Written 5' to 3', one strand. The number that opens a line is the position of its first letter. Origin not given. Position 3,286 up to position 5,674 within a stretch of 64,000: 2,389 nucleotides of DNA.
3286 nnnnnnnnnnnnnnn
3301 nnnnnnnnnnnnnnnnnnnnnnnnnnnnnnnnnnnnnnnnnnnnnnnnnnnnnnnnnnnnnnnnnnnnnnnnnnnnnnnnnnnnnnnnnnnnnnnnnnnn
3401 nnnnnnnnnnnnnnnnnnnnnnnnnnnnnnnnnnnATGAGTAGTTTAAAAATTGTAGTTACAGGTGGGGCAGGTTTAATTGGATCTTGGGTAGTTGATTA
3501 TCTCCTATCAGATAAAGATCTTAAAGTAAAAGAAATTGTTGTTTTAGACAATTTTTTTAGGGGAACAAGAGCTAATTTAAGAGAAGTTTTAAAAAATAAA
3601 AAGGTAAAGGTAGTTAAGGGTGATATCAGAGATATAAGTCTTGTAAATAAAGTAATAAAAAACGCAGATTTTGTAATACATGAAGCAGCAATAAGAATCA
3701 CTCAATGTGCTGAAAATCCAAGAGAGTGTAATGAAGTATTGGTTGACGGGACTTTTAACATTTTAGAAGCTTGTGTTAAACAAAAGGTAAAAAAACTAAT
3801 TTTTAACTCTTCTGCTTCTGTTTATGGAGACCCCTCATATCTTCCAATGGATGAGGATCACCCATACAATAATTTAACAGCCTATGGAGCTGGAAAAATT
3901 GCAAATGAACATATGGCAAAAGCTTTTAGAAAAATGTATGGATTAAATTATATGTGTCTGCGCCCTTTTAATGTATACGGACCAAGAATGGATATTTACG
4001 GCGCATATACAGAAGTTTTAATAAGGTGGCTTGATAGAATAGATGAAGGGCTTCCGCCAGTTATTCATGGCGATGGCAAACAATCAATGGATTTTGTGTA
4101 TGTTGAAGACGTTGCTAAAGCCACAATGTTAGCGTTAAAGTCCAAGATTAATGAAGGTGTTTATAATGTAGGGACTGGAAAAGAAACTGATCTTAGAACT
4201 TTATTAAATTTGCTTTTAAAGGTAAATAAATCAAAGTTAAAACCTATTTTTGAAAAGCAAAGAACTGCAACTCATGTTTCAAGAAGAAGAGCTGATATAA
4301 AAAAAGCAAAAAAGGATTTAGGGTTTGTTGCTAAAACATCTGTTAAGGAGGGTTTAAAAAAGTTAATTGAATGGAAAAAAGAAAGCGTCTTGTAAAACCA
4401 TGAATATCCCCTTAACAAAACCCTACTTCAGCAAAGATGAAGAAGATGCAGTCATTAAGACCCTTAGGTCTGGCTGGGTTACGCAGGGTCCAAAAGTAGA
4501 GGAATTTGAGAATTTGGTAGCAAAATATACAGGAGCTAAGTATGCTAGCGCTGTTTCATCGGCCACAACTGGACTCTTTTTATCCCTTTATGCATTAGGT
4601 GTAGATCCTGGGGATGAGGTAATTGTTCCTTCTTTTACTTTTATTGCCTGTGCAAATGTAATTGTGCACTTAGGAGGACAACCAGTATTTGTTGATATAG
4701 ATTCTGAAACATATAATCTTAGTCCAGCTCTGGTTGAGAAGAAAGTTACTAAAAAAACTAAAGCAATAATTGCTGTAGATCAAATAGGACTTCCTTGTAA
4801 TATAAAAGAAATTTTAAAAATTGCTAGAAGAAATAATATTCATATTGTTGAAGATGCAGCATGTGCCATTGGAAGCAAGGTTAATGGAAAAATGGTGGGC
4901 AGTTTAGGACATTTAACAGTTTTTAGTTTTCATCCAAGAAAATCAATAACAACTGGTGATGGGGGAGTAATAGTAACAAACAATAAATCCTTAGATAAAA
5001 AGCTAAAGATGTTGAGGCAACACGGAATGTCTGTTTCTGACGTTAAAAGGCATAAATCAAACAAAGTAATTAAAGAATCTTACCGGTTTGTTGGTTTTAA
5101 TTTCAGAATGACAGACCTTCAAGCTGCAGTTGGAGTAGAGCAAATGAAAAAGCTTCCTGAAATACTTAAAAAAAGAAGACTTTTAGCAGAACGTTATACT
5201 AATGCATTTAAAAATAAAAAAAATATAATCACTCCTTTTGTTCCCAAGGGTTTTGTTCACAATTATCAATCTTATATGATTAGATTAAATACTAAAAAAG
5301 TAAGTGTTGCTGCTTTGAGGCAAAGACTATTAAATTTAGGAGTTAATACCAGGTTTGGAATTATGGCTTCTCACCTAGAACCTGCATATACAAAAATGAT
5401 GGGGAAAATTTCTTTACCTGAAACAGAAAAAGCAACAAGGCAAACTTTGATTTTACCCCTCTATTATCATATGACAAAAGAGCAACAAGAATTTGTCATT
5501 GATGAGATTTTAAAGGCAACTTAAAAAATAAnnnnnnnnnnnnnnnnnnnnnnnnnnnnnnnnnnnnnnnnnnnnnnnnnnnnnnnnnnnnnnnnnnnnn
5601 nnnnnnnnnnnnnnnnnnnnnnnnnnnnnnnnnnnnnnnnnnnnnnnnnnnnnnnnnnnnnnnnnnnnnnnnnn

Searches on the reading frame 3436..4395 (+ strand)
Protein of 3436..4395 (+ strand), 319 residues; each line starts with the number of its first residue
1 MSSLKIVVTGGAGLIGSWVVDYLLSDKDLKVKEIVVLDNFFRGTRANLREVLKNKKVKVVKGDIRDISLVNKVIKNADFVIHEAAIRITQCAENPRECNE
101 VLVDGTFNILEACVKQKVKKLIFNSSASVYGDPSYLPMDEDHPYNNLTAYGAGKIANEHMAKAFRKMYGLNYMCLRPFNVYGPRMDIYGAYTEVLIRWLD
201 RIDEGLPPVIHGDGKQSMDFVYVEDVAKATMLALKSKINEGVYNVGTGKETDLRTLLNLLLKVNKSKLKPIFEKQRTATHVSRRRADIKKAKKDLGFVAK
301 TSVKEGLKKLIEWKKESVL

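Call 8: search_protein_families(library=pfam, proteins=[window:3436-4395:+], max_evalue=0.001)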
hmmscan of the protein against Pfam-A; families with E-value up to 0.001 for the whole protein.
window:3436-4395:+ (319 aa): 10 families
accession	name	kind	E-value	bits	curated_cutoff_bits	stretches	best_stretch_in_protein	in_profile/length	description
PF01370.27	Epimerase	-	9.2e-57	192.6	20.9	1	6-246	1-240/240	NAD dependent epimerase/dehydratase family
PF16363.11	GDP_Man_Dehyd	-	4.9e-51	174.6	27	1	8-309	2-331/332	GDP-mannose 4,6 dehydratase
PF01073.25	3Beta_HSD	-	2.5e-34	119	22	1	7-236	1-231/280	3-beta hydroxysteroid dehydrogenase/isomerase family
PF02719.21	Polysacc_synt_2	-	6e-14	52.3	20.2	1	6-184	1-175/293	Polysaccharide biosynthesis protein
PF13460.12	NAD_binding_10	-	9.3e-14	52.1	27.2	1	10-178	1-144/184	NAD(P)H-binding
PF07993.18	NAD_binding_4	-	1.9e-11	44.1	20.1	1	8-229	1-257/258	Male sterility protein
PF04321.23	RmlD_sub_bind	-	6.1e-10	39.1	27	1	5-310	2-281/287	RmlD substrate binding domain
PF05368.20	NmrA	-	8.3e-10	39.2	27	1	5-126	4-107/298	NmrA-like family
PF03435.24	Sacchrp_dh_NADP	-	0.00014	22.6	25.1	1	11-82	5-74/129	Saccharopine dehydrogenase NADP binding domain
PF08659.16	KR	-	0.00022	21.6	22.6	1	7-129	4-140/180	KR domain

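Call 9: search_protein_families(library=ncbifam, proteins=[window:3436-4395:+], max_evalue=0.00001)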
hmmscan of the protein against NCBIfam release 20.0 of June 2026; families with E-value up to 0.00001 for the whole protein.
window:3436-4395:+ (319 aa): 29 families (the best 25 are shown)
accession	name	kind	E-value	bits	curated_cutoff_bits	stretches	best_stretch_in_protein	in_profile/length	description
TIGR01181.1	dTDP_gluc_dehyt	equivalog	7.8e-48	163.2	365.1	1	5-315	1-312/321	dTDP-glucose 4,6-dehydratase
TIGR01179.1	galE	equivalog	2e-47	161.7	262.3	2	5-186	1-182/332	UDP-glucose 4-epimerase GalE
NF011728.1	PRK15181.1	equivalog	3.3e-45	154.6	760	1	5-314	17-337/348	Vi polysaccharide biosynthesis UDP-N-acetylglucosaminuronic acid C-4 epimerase TviC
TIGR04180.1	EDH_00030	hypoth_equivalog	3.4e-45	154.4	475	1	6-300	1-295/297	NAD-dependent 4,6-dehydratase LegB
TIGR02197.1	heptose_epim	equivalog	3.2e-41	141.5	274.6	1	6-315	1-314/316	ADP-glyceromanno-heptose 6-epimerase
NF007956.0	PRK10675.1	subfamily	8.1e-26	90.9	394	1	5-180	2-180/338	UDP-glucose 4-epimerase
NF008360.0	PRK11150.1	equivalog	2.3e-25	89.5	452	1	6-314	2-306/310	ADP-glyceromanno-heptose 6-epimerase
NF007490.0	PRK10084.1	subfamily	1e-23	84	649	1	4-314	1-334/361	dTDP-glucose 4,6-dehydratase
NF007582.0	PRK10217.1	equivalog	2.4e-23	82.8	698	1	5-314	3-331/355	dTDP-glucose 4,6-dehydratase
NF047922.1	GDPFucSynFcl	equivalog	2.9e-23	82.8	500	1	82-313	58-300/308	GDP-L-fucose synthase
NF042422.1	oxyalk_red_OleD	equivalog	1.4e-21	77.2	580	1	4-263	1-249/329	2-alkyl-3-oxoalkanoate reductase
NF042423.1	oxyalk_red_Shew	equivalog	1.4e-20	73.6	580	1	5-238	10-225/331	2-alkyl-3-oxoalkanoate reductase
TIGR03466.1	HpnA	hypoth_equivalog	8.7e-20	70.8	367.65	1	5-267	2-249/327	hopanoid-associated sugar epimerase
NF043036.1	ErythonDh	equivalog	2.2e-19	69.8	325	1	4-164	1-163/321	D-erythronate dehydrogenase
TIGR03589.1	PseB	equivalog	4.7e-17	61.9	407.75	1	4-187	5-175/324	UDP-N-acetylglucosamine 4,6-dehydratase (inverting)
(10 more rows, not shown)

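Call 23: search_solved_structures(query=window:3436-4395:+, max_evalue=1e-20, show_alignments=2)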
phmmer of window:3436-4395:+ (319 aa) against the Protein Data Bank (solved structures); distinct sequences matched with E-value up to 1e-20: 53.
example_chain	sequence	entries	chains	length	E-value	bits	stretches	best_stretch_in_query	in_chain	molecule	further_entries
6dnt_A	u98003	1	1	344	2.1e-50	174.9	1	4-316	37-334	NAD-dependent epimerase/dehydratase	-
4zrm_A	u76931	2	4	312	2e-42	148.6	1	3-316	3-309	UDP-glucose 4-epimerase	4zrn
6bwl_A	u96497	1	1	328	2.5e-42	148.4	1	4-316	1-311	Pal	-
1sb8_A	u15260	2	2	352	3.8e-42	147.8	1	7-313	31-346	wbpP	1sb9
10ke_A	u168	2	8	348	1.5e-41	145.8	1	5-314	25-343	Capsular polysaccharide biosynthesis protein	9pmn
6wjb_A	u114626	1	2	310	1.6e-41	145.7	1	1-310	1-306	NAD-dependent epimerase/dehydratase family protein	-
3ru9_A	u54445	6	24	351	1.4e-40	142.6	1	7-313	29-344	WbgU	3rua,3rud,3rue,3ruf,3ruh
3ru7_A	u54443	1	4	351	1.4e-40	142.6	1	7-313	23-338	WbgU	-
6wj9_A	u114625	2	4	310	1.5e-40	142.5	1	1-310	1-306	NAD-dependent epimerase/dehydratase family protein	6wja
3lu1_A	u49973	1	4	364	1.6e-40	142.5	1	7-313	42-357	WbgU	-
3ruc_A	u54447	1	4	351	1.9e-40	142.2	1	7-313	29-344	WbgU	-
7ys8_A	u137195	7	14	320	3.7e-38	134.7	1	5-314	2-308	UDP-glucose 4-epimerase | UDP-glucose 4-epimerase along with EC 5.1.3.2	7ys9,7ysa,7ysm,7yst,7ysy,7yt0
2p5u_A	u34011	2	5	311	7.5e-33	117.2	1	5-258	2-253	UDP-glucose 4-epimerase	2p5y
1r6d_A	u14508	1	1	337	5.5e-32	114.4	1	5-317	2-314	TDP-glucose-4,6-dehydratase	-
1r66_A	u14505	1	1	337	5.5e-32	114.4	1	5-317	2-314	TDP-glucose-4,6-dehydratase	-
8vr2_A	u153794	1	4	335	2.4e-30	109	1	3-314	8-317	NAD-dependent epimerase/dehydratase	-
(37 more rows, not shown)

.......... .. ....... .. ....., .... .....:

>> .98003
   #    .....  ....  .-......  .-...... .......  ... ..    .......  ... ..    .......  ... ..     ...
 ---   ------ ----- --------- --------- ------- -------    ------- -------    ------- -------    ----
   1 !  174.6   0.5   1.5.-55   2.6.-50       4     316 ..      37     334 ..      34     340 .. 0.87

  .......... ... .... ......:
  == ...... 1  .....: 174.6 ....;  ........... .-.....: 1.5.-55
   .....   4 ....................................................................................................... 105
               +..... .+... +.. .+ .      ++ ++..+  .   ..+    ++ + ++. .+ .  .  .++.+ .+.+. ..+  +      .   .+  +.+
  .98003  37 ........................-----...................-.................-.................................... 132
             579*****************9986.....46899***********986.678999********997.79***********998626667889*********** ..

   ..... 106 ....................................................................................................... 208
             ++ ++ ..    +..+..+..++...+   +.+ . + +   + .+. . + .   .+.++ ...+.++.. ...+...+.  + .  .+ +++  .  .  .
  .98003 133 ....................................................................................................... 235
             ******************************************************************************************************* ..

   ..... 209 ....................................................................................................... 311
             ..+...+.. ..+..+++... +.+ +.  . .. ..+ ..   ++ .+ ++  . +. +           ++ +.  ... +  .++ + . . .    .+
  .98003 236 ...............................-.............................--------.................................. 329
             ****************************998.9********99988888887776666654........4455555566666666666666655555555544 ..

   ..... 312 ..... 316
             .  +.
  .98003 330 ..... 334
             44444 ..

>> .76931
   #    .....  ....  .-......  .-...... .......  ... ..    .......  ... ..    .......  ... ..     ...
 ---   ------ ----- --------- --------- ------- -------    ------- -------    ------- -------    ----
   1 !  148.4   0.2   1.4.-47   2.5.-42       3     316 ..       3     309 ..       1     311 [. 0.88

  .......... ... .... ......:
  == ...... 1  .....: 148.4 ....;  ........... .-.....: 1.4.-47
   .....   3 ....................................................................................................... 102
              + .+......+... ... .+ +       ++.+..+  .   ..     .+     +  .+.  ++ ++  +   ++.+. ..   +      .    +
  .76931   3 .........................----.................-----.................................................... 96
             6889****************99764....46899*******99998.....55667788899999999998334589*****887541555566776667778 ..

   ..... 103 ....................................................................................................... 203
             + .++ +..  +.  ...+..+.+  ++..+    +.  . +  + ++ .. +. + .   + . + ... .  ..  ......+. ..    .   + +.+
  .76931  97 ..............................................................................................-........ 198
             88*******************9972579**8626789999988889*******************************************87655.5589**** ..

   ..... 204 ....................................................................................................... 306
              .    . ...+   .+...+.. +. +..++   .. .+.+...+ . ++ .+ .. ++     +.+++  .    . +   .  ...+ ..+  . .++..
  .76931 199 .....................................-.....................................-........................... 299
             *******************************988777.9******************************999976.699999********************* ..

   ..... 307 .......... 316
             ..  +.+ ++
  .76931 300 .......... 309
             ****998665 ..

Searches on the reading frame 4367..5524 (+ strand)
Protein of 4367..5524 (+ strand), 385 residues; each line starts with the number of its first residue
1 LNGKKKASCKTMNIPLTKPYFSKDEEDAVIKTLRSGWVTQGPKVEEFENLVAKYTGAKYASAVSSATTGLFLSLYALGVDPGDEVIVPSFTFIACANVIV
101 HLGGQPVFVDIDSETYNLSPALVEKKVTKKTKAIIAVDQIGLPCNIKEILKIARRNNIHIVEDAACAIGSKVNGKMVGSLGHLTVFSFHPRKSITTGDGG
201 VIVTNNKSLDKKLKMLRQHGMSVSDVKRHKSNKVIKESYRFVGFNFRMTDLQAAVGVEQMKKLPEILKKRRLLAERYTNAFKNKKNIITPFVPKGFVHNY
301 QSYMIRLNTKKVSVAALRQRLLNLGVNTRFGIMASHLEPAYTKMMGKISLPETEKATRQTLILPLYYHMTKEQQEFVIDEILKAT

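Call 8: search_protein_families(library=pfam, proteins=[window:4367-5524:+], max_evalue=0.001)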
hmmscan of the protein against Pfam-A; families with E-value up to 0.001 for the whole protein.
window:4367-5524:+ (385 aa): 5 families
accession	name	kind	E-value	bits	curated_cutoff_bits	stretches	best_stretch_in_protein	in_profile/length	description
PF01041.23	DegT_DnrJ_EryC1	-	1.6e-115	386.6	19.8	1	22-381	4-359/360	DegT/DnrJ/EryC1/StrS aminotransferase family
PF01053.26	Cys_Met_Meta_PP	-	5.5e-06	25.6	27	1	40-173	50-183/381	Cys/Met metabolism PLP-dependent enzyme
PF00155.27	Aminotran_1_2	-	8.7e-06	25.6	19.7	1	44-165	44-187/361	Aminotransferase class I and II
PF00266.25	Aminotran_5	-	0.00017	21.1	21.5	1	43-335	44-342/371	Aminotransferase class-V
PF01212.27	Beta_elim_lyase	-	0.00033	20.5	27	1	41-222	31-229/288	Beta-eliminating lyase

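Call 9: search_protein_families(library=ncbifam, proteins=[window:4367-5524:+], max_evalue=0.00001)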
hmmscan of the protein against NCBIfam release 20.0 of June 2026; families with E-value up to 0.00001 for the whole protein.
window:4367-5524:+ (385 aa): 18 families
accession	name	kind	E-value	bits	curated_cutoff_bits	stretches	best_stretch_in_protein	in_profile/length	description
TIGR03588.1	PseC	equivalog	1.6e-101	340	423.5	1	14-383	2-378/380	UDP-4-amino-4,6-dideoxy-N-acetyl-beta-L-altrosamine transaminase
NF008658.2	PRK11658.1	equivalog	1.7e-86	290.2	631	1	14-381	5-373/379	UDP-4-amino-4-deoxy-L-arabinose aminotransferase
TIGR04181.1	NHT_00031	hypoth_equivalog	1.5e-79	267.5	420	1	14-364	1-357/359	LegC family aminotransferase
NF008687.0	PRK11706.1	equivalog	1e-73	248.3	375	1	14-383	2-372/375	dTDP-4-amino-4,6-dideoxygalactose transaminase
TIGR02379.1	ECA_wecE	subfamily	2.4e-62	210.8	434.85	1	14-383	2-373/376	dTDP-4-amino-4,6-dideoxy-D-glucose transaminase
NF011936.0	PRK15407.1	equivalog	9e-56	189.4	423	2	8-221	31-252/440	lipopolysaccharide biosynthesis protein RfbH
TIGR04427.1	PLP_DesI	equivalog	3.1e-53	181.3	650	1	31-374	40-372/390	dTDP-4-dehydro-6-deoxyglucose aminotransferase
NF004975.0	PRK06348.1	equivalog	7.4e-10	38.4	549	1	60-163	92-201/384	pyridoxal phosphate-dependent aminotransferase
TIGR01977.1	am_tr_V_EF2568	hypoth_equivalog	1.2e-08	34.4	377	1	42-321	44-323/376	cysteine desulfurase family protein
NF005816.0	PRK07682.1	equivalog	1.9e-08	33.3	620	1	67-137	100-170/390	aminotransferase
NF041364.1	GntC_guanitoxin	equivalog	5.6e-08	32.1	415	1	67-137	69-141/356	guanitoxin biosynthesis PLP-dependent (S)-gamma-hydroxy-L-arginine cyclodehydratase GntC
NF005817.0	PRK07683.1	equivalog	7.9e-08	31.4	575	1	65-162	97-199/387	aminotransferase A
NF009079.0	PRK12414.1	subfamily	1.3e-06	27.7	481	1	52-136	85-168/384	methionine aminotransferase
NF004621.0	PRK05957.1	equivalog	1.5e-06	27.2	498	1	77-138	108-168/389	pyridoxal phosphate-dependent aminotransferase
NF006230.0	PRK08363.1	equivalog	1.9e-06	26.9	534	1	65-164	100-206/398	alanine aminotransferase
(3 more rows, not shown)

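Call 44: search_solved_structures(query=window:4367-5524:+, max_evalue=1e-40)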
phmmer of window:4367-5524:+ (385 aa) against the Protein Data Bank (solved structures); distinct sequences matched with E-value up to 1e-40: 36.
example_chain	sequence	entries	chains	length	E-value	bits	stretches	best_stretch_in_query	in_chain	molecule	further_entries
1mdo_A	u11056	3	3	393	1.1e-66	228.4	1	14-378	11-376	ArnB aminotransferase | UDP-4-amino-4-deoxy-L-arabinose--oxoglutarate aminotransferase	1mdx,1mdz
7b0d_A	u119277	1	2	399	4.6e-66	226.3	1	23-373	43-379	Glutamine--scyllo-inositol transaminase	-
4oca_A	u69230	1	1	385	6.8e-66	225.8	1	14-378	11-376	UDP-4-amino-4-deoxy-L-arabinose--oxoglutarate aminotransferase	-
7b0m_AAA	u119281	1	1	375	1.8e-64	221.2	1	16-330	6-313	Sugar aminotransferase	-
8sng_A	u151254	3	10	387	2.5e-63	217.4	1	14-378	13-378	UDP-4-amino-4-deoxy-L-arabinose--oxoglutarate aminotransferase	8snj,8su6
3bn1_A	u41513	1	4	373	1e-61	212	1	14-371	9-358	Perosamine synthetase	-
3dr7_A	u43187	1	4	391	1.2e-61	211.8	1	14-371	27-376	Putative perosamine synthetase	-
3dr4_A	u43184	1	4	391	8.1e-61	209.1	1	14-371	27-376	Putative perosamine synthetase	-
5uid_A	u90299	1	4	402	2.8e-60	207.4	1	17-381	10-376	Aminotransferase TlmJ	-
8vr3_A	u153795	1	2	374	4.3e-59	203.4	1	14-332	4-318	DegT/DnrJ/EryC1/StrS aminotransferase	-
8vr5_A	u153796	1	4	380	5.2e-59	203.2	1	15-332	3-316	DegT/DnrJ/EryC1/StrS aminotransferase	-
3frk_A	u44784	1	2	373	1.1e-56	195.5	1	34-381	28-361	QdtB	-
9bgp_A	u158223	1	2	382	8.8e-55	189.2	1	15-378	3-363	aminotransferase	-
9bgr_A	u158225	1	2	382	6e-54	186.5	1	15-378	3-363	aminotransferase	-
4lc3_A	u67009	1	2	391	2.6e-53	184.4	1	14-381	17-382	Putative UDP-4-amino-4-deoxy-l-arabinose--oxoglutarate aminotransferase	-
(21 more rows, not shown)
